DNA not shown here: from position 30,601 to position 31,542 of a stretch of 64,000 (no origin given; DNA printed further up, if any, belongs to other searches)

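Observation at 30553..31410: Sharply low-GC two-gene cassette (44-aa Lys/Pro-rich peptide plus 3-TM protein) inserted immediately after the DUF499 ATPase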

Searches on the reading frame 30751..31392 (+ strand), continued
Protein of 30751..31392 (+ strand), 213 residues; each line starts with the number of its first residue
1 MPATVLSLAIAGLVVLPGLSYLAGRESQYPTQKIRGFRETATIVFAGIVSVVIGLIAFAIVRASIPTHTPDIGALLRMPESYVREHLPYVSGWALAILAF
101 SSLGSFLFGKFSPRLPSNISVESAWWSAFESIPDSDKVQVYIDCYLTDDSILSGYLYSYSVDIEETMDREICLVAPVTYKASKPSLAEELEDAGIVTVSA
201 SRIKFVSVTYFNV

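Call 69: get_annotated_region(hit=H4, flank=6000)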
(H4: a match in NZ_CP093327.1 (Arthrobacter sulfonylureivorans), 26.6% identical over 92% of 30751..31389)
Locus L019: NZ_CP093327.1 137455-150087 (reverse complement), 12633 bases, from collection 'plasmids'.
description: Arthrobacter sulfonylureivorans strain S4-C24 plasmid p1, complete sequence
organism: Arthrobacter sulfonylureivorans (NCBI taxid 2486855)
taxonomy: Bacteria; Actinomycetota; Actinomycetes; Micrococcales; Micrococcaceae; Arthrobacter; Arthrobacter sulfonylureivorans
host: -; source: whole organism,grassland soil; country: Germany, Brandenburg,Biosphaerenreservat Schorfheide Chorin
typing (MOB-suite, as given by PLSDB): conjugative; relaxase MOBP; mating-pair formation MPF_T
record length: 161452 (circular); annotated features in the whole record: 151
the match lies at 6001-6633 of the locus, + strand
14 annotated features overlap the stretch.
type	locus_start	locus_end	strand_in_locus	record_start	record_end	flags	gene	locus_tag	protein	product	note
CDS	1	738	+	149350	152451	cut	-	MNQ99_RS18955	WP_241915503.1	DEAD/DEAH box helicase family protein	-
CDS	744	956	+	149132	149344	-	-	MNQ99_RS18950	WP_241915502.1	helix-turn-helix transcriptional regulator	-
CDS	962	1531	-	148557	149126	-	-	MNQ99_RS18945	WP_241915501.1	hypothetical protein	-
CDS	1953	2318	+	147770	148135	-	-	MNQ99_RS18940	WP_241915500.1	SdpI family protein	-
CDS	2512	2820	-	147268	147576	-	-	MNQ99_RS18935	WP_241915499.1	transcriptional regulator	-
CDS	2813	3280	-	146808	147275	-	-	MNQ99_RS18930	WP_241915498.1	hypothetical protein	-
CDS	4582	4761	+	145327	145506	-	-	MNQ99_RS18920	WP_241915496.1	hypothetical protein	-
CDS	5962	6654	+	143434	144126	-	-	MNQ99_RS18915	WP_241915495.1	DUF6338 family protein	-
CDS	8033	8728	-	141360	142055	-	-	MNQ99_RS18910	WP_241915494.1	maleylpyruvate isomerase family mycothiol-dependent enzyme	-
CDS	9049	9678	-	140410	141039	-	-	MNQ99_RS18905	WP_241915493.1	biotin transporter BioY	-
CDS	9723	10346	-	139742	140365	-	-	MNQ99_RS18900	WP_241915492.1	energy-coupling factor transporter transmembrane component T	GO:0055085 - transmembrane transport [Evidence IEA]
CDS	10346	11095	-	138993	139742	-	-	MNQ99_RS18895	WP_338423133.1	ABC transporter ATP-binding protein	-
CDS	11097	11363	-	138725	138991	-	-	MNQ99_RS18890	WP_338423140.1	hypothetical protein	-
CDS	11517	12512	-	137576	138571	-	-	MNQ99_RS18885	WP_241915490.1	LacI family DNA-binding transcriptional regulator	GO:0006351 - DNA-templated transcription [Evidence IEA]; GO:0045892 - negative regulation of DNA-templated ...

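Call 74: find_related_loci(query=A1, collection=viral_contigs, flank=6000)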
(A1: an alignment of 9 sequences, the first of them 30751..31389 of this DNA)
Query A1 (213 aa) in viral_contigs; peptide patterns used: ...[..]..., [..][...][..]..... (x = any residue, [..] = any of these).
36 stretches matched a pattern, but none encodes a relative of the query by tblastn (E <= 1e-3).

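Call 76: find_related_loci(query=A6, collection=genome_contigs, flank=6000)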
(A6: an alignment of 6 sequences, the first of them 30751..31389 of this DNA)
Query A6 (213 aa) in genome_contigs; peptide patterns used: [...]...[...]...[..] (x = any residue, [..] = any of these).
53 stretches matched a pattern; 6 encode a relative of the query (tblastn E <= 1e-3); 6 distinct loci.
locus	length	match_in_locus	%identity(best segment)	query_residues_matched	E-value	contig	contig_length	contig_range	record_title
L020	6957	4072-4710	95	1-213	6e-134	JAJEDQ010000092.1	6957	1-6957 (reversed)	MAG: Acidimicrobiia bacterium isolate p16x33bins.34 k141_127713, whole genome shotgun sequence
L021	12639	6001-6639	73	1-213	2e-111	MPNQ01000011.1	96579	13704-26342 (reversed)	MAG: marine group bacterium Sva0996 bin134 NODE_363_length_96579_cov_19.185_ID_725, whole genome shotgun sequence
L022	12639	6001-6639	73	1-213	1e-109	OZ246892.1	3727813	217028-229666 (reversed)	MAG: Acidimicrobiales bacterium isolate 3c6b77ed-a9df-485c-af98-3e10d3554373 genome assembly, chromosome: 1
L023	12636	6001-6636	74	1-212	1e-108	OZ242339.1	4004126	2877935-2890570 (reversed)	MAG: Acidimicrobiales bacterium isolate d2f1fe46-59da-42e5-8b0a-fdf35f8109fa genome assembly, chromosome: 1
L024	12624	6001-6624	46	1-212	5e-62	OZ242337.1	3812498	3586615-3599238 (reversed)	MAG: Candidatus Aldehydirespiratoraceae bacterium isolate 4e9cc62d-94a8-4610-be7f-a0f893ae6d2b genome assembly, chromoso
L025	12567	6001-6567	46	21-212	9e-58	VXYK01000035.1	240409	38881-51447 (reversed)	MAG: Acidimicrobiaceae bacterium isolate SB0670_bin_1 NODE_31_length_240409_cov_15.826643, whole genome shotgun sequence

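Call 85: find_encoding_contigs(protein=P0183, flank=6000, max_places=1)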
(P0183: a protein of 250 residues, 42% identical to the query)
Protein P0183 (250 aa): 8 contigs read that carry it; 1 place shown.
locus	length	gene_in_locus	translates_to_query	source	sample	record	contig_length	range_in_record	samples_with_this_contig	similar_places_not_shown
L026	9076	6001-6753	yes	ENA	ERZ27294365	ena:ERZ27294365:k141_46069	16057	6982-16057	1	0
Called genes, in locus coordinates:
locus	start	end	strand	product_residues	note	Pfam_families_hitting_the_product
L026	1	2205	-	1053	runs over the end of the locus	PF04313:HSDR_N, PF04851:ResIII, PF18766:SWI2_SNF2, PF22679:T1R_D3-like, PF11867:T1RH-like_C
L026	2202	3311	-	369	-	PF01420:Methylase_S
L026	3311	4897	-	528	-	PF12161:HsdM_N, PF02384:N6_Mtase, PF01170:UPF0020 (faint), PF05175:MTS (weak)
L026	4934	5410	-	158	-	PF13392:HNH_3, PF00847:AP2 (weak)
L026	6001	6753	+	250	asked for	PF19865:DUF6338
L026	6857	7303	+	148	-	-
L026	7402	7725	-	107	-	-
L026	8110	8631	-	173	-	-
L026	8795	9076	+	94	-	?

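Call 86: find_encoding_contigs(protein=P0187, flank=6000, max_places=1)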
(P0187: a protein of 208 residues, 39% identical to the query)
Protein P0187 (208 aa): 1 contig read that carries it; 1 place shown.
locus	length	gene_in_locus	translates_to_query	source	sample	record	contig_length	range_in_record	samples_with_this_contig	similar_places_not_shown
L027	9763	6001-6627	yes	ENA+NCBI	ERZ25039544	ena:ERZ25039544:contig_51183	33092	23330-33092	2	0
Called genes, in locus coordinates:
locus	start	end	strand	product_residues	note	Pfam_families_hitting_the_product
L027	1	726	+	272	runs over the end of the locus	PF12696:TraG-D_C (weak)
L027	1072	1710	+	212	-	PF01555:N6_N4_Mtase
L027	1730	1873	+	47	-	PF01555:N6_N4_Mtase (weak)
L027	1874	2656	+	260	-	PF16259:DUF4913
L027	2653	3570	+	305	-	-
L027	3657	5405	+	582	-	PF21983:NikA-like (weak), PF03432:Relaxase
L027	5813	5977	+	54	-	-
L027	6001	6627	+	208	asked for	PF19865:DUF6338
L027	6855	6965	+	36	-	-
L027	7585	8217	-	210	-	-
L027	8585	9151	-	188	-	-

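Call 87: find_encoding_contigs(protein=P0179, flank=6000, max_places=1)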
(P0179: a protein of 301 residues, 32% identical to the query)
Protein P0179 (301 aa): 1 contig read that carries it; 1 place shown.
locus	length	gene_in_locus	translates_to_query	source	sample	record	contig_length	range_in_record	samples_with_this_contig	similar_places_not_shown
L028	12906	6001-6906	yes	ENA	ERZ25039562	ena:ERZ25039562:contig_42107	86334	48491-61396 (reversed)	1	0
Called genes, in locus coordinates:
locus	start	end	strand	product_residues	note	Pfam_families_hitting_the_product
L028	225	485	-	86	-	-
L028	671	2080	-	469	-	PF07690:MFS_1, PF00083:Sugar_tr, PF07690:MFS_1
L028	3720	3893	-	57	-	-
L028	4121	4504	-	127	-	PF13592:HTH_33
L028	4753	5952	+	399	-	PF00589:Phage_integrase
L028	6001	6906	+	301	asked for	PF19865:DUF6338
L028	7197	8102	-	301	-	PF00149:Metallophos, PF12850:Metallophos_2 (faint)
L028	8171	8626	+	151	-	PF09424:YqeY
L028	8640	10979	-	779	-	PF00912:Transgly, PF00905:Transpeptidase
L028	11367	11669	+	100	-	PF02467:Whib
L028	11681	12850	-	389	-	PF01656:CbiA (weak), PF02374:ArsA_ATPase, PF10609:ParA (faint), PF13614:AAA_31 (weak)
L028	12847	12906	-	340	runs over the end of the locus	PF02374:ArsA_ATPase, PF06564:CBP_BcsQ (faint), PF10609:ParA (weak), PF13481:AAA_25 (faint), PF01656:CbiA, PF13614:AAA_31 (weak)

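Call 88: find_encoding_contigs(protein=P0177, flank=6000, max_places=1)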
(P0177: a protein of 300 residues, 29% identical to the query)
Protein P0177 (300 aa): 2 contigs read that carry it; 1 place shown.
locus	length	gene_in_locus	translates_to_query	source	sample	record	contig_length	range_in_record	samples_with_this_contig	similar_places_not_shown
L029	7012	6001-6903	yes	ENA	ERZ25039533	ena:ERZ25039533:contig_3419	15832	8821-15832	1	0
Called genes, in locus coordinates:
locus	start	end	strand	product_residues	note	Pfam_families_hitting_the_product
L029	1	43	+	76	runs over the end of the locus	-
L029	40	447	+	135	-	-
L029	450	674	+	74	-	-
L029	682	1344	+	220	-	-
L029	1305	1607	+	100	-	-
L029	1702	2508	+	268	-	PF01580:FtsK_SpoIIIE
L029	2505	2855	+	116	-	-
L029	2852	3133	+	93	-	PF12728:HTH_17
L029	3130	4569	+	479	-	PF20199:RepSA, PF23343:REP_ORF2-G2P (weak)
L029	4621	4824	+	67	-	PF12728:HTH_17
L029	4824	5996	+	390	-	PF00589:Phage_integrase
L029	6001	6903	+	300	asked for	PF19865:DUF6338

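Call 89: find_encoding_contigs(protein=P0191, flank=6000, max_places=1)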
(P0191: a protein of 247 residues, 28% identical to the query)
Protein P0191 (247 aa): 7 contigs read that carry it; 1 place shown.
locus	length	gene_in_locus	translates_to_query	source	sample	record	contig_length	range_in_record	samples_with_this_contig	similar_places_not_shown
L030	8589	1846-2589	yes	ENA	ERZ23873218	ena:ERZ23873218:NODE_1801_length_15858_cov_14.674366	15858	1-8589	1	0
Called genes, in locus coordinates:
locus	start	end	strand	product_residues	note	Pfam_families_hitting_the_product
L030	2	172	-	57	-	?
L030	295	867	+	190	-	PF01872:RibD_C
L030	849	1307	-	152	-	-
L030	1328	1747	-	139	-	PF11969:DcpS_C, PF01230:HIT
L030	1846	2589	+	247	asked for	PF19865:DUF6338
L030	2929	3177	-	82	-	-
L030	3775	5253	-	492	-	PF01494:FAD_binding_3 (faint), PF00890:FAD_binding_2 (weak), PF01134:GIDA (weak), PF07992:Pyr_redox_2, PF12831:FAD_oxidored, PF13738:Pyr_redox_3, PF00070:Pyr_redox, PF02852:Pyr_redox_dim, +4 more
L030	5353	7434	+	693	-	PF00877:NLPC_P60 (weak), PF01551:Peptidase_M23, PF02557:VanY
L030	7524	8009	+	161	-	PF09656:PGPGW (weak)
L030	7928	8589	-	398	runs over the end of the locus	PF02517:Rce1-like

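Call 95: search_protein_families(library=pfam, proteins=[L001:8720-9442:+, L023:6798-7604:+, L012:6726-7478:+, L012:7460-9100:+, L016:6674-8146:+, L026:6857-7303:+, L015:6988-7671:+, L013:2868-4946:-], max_evalue=0.01)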
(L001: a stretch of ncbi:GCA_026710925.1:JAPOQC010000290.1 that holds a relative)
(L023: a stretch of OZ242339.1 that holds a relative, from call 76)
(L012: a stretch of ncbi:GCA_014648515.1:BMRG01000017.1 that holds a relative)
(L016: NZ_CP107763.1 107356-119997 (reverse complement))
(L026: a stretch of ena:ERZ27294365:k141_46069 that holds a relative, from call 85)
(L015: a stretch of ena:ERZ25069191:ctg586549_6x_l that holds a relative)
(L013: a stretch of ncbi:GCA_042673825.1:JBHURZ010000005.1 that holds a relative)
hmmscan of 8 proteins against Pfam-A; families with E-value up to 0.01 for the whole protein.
L001:8720-9442:+ (240 aa): 1 family
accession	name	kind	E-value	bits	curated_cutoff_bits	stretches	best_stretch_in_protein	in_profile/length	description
PF05014.21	Nuc_deoxyrib_tr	-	0.00016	22.2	28.8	1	38-84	52-100/117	Nucleoside 2-deoxyribosyltransferase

L023:6798-7604:+ (268 aa): 6 families
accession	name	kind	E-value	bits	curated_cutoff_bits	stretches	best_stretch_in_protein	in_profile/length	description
PF00106.31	adh_short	-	2.9e-41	141.6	26.6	1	3-193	1-187/195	short chain dehydrogenase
PF13561.12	adh_short_C2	-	2.2e-30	106.4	27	1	11-203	5-193/236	Enoyl-(Acyl carrier protein) reductase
PF08659.16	KR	-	1.1e-06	29.2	22.6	1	6-117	4-116/180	KR domain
PF23441.1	SDR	-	1.6e-06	28.2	27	1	5-194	10-200/258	SDR-like rossmann domain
PF02719.21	Polysacc_synt_2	-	5.6e-05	22.9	20.2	1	5-189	1-172/293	Polysaccharide biosynthesis protein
PF01370.27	Epimerase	-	0.0025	17.7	20.9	0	5-172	1-159/240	NAD dependent epimerase/dehydratase family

L012:6726-7478:+ (250 aa): 0 families

L012:7460-9100:+ (546 aa): 0 families

L016:6674-8146:+ (490 aa): 1 family
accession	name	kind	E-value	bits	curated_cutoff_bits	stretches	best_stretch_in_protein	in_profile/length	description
PF13432.12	TPR_16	-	0.0096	16.8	32.7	1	356-411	14-64/65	Tetratricopeptide repeat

L026:6857-7303:+ (148 aa): 0 families

L015:6988-7671:+ (227 aa): 2 families
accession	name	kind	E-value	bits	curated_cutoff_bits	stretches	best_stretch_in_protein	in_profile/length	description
PF09565.16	RE_NgoFVII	-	5e-09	36.1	23.8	1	22-145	16-140/162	NgoFVII restriction endonuclease N-terminal PLD domain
PF13091.12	PLDc_2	-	4.3e-05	23.8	27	1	49-137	39-115/132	PLD-like domain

L013:2868-4946:- (692 aa): 1 family
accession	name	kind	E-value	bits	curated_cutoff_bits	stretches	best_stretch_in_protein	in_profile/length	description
PF10592.14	AIPR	-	4.8e-34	118.9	25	1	242-466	1-254/308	AIPR protein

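Call 96: search_protein_families(library=padloc, proteins=[L001:8720-9442:+, L023:6798-7604:+, L012:6726-7478:+, L012:7460-9100:+, L016:6674-8146:+, L016:8304-10724:+, L026:6857-7303:+, L015:283-3654:+, L013:6869-9088:-, L014:9229-12726:-], max_evalue=0.001)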
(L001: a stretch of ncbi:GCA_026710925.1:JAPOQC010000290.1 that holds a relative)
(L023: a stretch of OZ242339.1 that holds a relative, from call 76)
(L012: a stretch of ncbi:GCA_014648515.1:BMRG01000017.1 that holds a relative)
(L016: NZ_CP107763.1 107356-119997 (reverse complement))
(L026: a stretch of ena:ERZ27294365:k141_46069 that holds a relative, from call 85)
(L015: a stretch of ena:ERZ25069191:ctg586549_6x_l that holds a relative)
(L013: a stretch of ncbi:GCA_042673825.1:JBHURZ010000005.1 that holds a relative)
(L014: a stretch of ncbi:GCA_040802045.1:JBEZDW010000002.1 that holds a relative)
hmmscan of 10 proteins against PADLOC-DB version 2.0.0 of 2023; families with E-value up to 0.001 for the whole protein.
L001:8720-9442:+ (240 aa): 1 family
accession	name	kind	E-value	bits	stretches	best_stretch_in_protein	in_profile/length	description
PDLC00733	Effector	-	7.7e-11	39.4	1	38-120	293-374/388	TIR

L023:6798-7604:+ (268 aa): 0 families

L012:6726-7478:+ (250 aa): 0 families

L012:7460-9100:+ (546 aa): 0 families

L016:6674-8146:+ (490 aa): 0 families

L016:8304-10724:+ (806 aa): 0 families

L026:6857-7303:+ (148 aa): 0 families

L015:283-3654:+ (1123 aa): 50 families (the best 25 are shown)
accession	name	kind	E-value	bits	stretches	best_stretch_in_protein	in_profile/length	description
PDLC01075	C3a139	-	9.7e-55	184.3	1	128-840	93-765/948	HKD+Snf2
PDLC02621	DrmD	-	6.5e-45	151.7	2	531-871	381-695/1040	DrmD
PDLC02623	DrmD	-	1.7e-34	116.7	3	755-855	576-675/1040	DrmD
PDLC02619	DrmD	-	2.4e-34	116.6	2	269-420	50-214/872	DrmD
PDLC02572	DrmA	-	5.8e-29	98.6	2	538-850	385-674/1043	DrmA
PDLC02500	BrxHI|BrxHII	-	7.1e-28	95.6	2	757-843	528-611/933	BrxHI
PDLC02193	PLD_Helicase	-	1.4e-26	90.9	2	687-809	691-804/905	-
PDLC00659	HmaA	-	1.3e-25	87.5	1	593-806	430-614/1176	SNF2 helicase / DEAD-box helicase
PDLC02632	DrmD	-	1.8e-24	84.2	2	546-812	396-634/662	DrmD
PDLC02843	DpdE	-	4.7e-24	82.4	2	273-409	179-312/1091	DpdE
PDLC02840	DpdE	-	1.3e-23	81.3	2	261-400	167-305/1091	DpdE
PDLC04556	PDC-M27C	-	1.8e-22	77.5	3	343-432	181-275/892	-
PDLC02633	DrmD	-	6.8e-20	68.6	2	553-809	405-635/839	DrmD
PDLC02625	DrmD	-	4.1e-19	66.6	1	539-845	143-414/792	DrmD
PDLC02504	BrxHI|BrxHII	-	1.6e-17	60.8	2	688-836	485-612/971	BrxHII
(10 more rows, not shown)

L013:6869-9088:- (739 aa): 34 families (the best 25 are shown)
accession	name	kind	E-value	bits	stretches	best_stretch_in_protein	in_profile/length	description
PDLC04053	PD-T4-6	-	8.3e-37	125.3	1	334-604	12-284/311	-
PDLC04047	PD-T4-6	-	7.3e-36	121.9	1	334-592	13-273/327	-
PDLC04042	PD-T4-6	-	2.7e-34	117.1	1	335-599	13-280/292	-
PDLC04138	mad6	-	1.6e-29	101.3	1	317-608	34-327/659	mads_6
PDLC04054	PD-T4-6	-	4.8e-29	99.9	1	334-593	13-275/347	-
PDLC04057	PD-T4-6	-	1.3e-27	95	1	335-596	12-277/443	-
PDLC02512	PglW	-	5.9e-27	92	2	380-596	261-494/1403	PglW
PDLC04048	PD-T4-6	-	6.4e-27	92.8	1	334-593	13-274/354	-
PDLC04043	PD-T4-6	-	7.2e-27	92.5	1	329-593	11-279/452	-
PDLC04060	PD-T4-6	-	1.3e-25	88.3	1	334-592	11-270/486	-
PDLC04039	PD-T4-6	-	3.6e-24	83.6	1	334-538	17-218/458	-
PDLC03920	MkoA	-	2.9e-23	80.1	1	341-599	17-285/1112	-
PDLC04041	PD-T4-6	-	4.3e-23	80.2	1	334-594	31-296/443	-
PDLC02987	caspase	-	7.7e-22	76.1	1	4-186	5-160/453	-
PDLC03921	MkoA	-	7.3e-21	71.6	2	423-627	308-503/1607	-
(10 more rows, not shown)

L014:9229-12726:- (1165 aa): 0 families

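Call 104: find_related_loci(query=A6, collection=metagenome_contigs, flank=6000)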
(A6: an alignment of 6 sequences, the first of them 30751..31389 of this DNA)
Query A6 (213 aa) in metagenome_contigs; peptide patterns used: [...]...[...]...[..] (x = any residue, [..] = any of these).
74 stretches matched a pattern; 2 encode a relative of the query (tblastn E <= 1e-3); 2 distinct loci.
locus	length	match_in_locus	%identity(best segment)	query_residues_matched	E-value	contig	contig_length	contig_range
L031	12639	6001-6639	73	1-213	6e-112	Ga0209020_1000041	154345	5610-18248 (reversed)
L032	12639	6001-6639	73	1-213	6e-112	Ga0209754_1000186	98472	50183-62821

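Call 106: find_related_loci(query=A9, collection=viral_contigs, flank=6000)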
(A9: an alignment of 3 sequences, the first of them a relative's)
Query A9 (301 aa) in viral_contigs; peptide patterns used: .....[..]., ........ (x = any residue, [..] = any of these).
35 stretches matched a pattern, but none encodes a relative of the query by tblastn (E <= 1e-3).
